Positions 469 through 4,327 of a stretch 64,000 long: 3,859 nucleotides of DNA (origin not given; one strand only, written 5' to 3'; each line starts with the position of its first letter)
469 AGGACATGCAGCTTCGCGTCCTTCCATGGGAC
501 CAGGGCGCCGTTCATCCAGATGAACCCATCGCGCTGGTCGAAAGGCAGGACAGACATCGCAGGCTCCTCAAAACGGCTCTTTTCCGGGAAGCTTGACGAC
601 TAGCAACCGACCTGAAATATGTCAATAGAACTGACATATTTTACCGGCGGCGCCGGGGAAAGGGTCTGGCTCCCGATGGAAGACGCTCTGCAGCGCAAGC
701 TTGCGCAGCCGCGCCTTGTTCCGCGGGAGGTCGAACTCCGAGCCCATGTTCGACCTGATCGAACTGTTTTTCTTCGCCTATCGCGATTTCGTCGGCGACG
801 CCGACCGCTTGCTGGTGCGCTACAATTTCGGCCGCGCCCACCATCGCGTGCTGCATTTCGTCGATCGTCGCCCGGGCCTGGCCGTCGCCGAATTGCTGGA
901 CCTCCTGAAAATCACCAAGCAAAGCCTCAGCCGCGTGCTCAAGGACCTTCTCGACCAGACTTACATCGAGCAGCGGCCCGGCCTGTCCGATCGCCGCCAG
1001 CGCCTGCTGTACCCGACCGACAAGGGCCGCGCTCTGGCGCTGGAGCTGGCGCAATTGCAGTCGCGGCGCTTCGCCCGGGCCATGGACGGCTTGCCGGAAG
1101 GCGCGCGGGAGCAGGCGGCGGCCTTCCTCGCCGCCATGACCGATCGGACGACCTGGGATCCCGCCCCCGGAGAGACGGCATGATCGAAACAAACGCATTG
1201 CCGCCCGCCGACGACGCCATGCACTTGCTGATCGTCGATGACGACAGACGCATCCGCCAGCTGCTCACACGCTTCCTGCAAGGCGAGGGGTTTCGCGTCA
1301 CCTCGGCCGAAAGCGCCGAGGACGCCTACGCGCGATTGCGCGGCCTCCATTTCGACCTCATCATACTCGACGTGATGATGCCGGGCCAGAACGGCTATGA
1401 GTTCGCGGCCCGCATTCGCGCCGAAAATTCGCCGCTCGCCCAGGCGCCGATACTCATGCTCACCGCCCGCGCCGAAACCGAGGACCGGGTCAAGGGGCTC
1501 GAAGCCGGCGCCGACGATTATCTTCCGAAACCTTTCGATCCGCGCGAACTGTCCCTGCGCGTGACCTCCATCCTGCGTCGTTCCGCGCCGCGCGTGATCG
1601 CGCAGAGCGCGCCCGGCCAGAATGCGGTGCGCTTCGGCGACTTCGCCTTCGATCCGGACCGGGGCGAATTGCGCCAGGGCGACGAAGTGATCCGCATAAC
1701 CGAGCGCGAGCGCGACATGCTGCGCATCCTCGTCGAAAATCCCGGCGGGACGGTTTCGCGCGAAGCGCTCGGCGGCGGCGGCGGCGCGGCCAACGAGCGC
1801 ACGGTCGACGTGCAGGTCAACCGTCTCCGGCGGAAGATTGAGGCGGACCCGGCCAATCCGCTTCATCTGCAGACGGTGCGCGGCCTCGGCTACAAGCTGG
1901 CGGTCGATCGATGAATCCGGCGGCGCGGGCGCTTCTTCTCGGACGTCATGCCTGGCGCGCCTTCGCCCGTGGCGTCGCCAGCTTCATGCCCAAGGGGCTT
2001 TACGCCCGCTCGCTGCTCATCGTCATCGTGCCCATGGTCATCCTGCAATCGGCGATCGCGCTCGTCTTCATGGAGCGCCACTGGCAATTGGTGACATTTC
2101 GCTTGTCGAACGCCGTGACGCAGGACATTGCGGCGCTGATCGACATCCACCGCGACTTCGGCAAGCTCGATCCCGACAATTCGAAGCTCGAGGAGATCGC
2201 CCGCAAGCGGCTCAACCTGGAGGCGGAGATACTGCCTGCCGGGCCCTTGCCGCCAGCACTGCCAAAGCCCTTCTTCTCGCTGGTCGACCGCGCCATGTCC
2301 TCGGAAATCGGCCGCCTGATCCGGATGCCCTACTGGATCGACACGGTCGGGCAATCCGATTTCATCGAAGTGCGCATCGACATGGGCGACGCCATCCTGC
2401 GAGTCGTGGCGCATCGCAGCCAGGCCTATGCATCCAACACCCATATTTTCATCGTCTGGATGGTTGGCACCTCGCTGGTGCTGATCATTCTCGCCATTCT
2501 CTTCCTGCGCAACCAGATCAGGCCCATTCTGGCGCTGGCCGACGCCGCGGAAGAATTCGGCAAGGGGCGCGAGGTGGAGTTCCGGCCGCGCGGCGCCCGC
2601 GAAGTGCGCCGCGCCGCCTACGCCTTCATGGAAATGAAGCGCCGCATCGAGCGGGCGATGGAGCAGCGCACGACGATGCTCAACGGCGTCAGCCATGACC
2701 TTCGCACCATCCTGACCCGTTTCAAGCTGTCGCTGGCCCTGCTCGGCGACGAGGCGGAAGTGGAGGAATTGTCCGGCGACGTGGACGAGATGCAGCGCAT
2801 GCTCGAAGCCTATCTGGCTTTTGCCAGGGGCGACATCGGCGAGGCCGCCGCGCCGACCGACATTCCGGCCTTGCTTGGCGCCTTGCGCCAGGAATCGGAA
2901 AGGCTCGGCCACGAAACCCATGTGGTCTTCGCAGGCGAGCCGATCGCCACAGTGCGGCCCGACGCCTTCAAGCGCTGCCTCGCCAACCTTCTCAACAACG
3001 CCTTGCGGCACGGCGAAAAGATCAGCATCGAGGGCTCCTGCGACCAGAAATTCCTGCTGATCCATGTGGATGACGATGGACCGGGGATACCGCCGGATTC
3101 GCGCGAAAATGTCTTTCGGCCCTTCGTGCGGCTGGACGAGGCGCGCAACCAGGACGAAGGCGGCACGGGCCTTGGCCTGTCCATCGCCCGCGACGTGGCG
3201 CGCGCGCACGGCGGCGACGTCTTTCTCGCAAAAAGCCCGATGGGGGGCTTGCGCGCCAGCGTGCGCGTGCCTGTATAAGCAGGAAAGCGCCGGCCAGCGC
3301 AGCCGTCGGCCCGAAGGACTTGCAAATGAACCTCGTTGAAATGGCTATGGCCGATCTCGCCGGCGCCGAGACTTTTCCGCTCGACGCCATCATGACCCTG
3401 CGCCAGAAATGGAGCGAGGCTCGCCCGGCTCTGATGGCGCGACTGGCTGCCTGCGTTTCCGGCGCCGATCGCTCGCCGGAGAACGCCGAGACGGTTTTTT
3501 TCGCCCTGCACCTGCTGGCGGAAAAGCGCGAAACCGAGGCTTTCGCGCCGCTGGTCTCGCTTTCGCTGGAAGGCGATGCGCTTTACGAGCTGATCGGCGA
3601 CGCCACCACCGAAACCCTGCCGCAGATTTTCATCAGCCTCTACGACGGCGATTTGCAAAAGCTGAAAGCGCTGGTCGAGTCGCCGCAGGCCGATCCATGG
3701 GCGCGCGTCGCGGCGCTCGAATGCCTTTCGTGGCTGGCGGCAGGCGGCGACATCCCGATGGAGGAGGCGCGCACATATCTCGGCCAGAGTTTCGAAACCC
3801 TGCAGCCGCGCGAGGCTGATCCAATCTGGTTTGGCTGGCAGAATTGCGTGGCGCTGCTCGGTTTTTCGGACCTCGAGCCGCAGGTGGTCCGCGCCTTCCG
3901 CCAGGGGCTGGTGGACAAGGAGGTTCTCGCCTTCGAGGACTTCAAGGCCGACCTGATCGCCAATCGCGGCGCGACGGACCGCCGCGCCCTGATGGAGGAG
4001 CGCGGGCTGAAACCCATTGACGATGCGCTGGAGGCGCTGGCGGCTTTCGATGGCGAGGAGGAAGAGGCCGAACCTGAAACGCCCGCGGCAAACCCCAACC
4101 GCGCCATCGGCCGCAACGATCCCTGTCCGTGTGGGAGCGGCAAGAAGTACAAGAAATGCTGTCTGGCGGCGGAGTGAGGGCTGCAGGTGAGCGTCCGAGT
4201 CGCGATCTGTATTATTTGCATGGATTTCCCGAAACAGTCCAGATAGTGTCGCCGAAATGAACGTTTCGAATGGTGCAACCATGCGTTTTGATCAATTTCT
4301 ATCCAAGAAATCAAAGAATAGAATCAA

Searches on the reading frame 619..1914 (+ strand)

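Call 4: search_protein_families(library=pfam, proteins=[window:619-1914:+], max_evalue=0.01)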
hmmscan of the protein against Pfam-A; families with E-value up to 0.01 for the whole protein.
window:619-1914:+ (431 aa): 2 families
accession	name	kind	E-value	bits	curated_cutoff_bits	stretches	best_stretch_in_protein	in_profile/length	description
PF00072.30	Response_reg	-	7.2e-32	110.3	30.2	1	204-315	2-110/111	Response regulator receiver domain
PF00486.34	Trans_reg_C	-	1.6e-16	60.6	26.2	1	356-427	2-77/77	Transcriptional regulatory protein, C terminal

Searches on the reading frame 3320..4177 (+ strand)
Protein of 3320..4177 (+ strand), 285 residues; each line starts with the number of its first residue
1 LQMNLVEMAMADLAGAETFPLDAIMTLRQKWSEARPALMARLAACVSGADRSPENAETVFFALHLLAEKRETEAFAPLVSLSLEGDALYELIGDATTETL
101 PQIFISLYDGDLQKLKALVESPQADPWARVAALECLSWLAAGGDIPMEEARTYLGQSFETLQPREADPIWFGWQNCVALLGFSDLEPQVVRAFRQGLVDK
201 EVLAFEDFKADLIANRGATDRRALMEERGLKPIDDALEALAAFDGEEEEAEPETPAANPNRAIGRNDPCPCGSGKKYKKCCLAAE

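Call 4: search_protein_families(library=pfam, proteins=[window:3320-4177:+], max_evalue=0.01)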
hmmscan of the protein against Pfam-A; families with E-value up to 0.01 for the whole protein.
window:3320-4177:+ (285 aa): 2 families
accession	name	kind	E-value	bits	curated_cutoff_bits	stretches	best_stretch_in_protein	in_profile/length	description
PF06685.17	DUF1186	-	2.2e-23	83.5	22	1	16-238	14-238/247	Protein of unknown function (DUF1186)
PF02810.21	SEC-C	-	7.7e-11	42.1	20.4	1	265-282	1-18/19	SEC-C motif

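Call 18: search_protein_families(library=ncbifam, proteins=[window:3320-4177:+], max_evalue=0.001)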
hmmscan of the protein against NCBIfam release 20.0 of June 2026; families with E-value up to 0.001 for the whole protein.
window:3320-4177:+ (285 aa): 6 families
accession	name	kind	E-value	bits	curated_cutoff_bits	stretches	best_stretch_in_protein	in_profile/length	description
NF002592.0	PRK02250.1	equivalog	1.5e-10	41.4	158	1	242-281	127-166/167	hypothetical protein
NF004088.0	PRK05590.1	equivalog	3.4e-10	40.5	140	1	260-281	142-163/166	hypothetical protein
NF007704.0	PRK10396.1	equivalog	6.3e-10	39.4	149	1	236-282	174-220/221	hypothetical protein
TIGR04102.1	SWIM_PBPRA1643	hypoth_equivalog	1.2e-09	38.6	68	1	260-281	86-107/108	PBPRA1643 family SWIM/SEC-C metal-binding motif protein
NF002449.0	PRK01617.1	equivalog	5.9e-08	33.2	141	1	262-281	133-152/154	hypothetical protein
NF001213.0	PRK00183.1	equivalog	1.3e-06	28.6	158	1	263-283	134-154/157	hypothetical protein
